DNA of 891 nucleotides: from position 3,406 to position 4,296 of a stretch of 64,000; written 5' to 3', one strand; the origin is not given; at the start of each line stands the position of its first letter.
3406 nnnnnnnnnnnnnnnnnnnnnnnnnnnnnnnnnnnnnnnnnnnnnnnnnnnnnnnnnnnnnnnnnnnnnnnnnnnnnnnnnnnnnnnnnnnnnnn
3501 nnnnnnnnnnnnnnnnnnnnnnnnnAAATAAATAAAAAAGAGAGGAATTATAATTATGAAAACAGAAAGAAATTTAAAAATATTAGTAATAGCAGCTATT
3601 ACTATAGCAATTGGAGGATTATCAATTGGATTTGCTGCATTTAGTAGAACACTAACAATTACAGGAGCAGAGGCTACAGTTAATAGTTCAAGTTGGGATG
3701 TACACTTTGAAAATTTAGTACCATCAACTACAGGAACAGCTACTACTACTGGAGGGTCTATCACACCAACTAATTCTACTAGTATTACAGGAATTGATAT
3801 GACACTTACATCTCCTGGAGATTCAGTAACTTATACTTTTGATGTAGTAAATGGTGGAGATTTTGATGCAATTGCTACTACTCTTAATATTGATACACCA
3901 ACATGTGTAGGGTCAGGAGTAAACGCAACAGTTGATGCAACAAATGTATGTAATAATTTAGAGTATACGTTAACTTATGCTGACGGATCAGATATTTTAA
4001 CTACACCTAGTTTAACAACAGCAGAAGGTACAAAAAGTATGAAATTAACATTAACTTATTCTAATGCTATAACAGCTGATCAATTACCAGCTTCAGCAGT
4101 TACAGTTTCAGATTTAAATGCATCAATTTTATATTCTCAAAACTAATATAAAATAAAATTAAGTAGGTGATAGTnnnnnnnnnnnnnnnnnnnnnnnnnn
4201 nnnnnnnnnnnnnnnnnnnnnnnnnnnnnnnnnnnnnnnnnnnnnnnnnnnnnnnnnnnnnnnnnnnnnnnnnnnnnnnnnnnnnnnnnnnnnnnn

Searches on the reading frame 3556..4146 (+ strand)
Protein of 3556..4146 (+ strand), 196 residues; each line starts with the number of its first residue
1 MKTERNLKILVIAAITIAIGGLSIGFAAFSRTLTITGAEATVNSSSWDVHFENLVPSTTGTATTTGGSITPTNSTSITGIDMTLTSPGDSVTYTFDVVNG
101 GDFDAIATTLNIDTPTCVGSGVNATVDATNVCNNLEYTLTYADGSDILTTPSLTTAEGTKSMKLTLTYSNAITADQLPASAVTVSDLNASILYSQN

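Call 12: search_protein_families(library=pfam, proteins=[window:3556-4146:+], max_evalue=0.01)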
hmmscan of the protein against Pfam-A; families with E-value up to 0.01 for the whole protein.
window:3556-4146:+ (196 aa): 0 families

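Call 13: search_protein_families(library=ncbifam, proteins=[window:3556-4146:+], max_evalue=0.01)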
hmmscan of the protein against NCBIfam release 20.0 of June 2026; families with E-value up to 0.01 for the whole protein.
window:3556-4146:+ (196 aa): 0 families

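Call 75: search_solved_structures(query=window:3556-4146:+, max_evalue=10)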
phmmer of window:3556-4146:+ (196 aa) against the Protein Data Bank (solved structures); distinct sequences matched with E-value up to 10: 1.
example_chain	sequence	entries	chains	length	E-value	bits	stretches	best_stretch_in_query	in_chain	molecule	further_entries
1k3t_A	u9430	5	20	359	0.38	14.2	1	51-103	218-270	Glyceraldehyde-3-phosphate dehydrogenase | Glyceraldehyde 3-phosphate dehydrogenase, glycosomal | Glyceraldehyde-3-phosphate dehydrogenase, glycosomal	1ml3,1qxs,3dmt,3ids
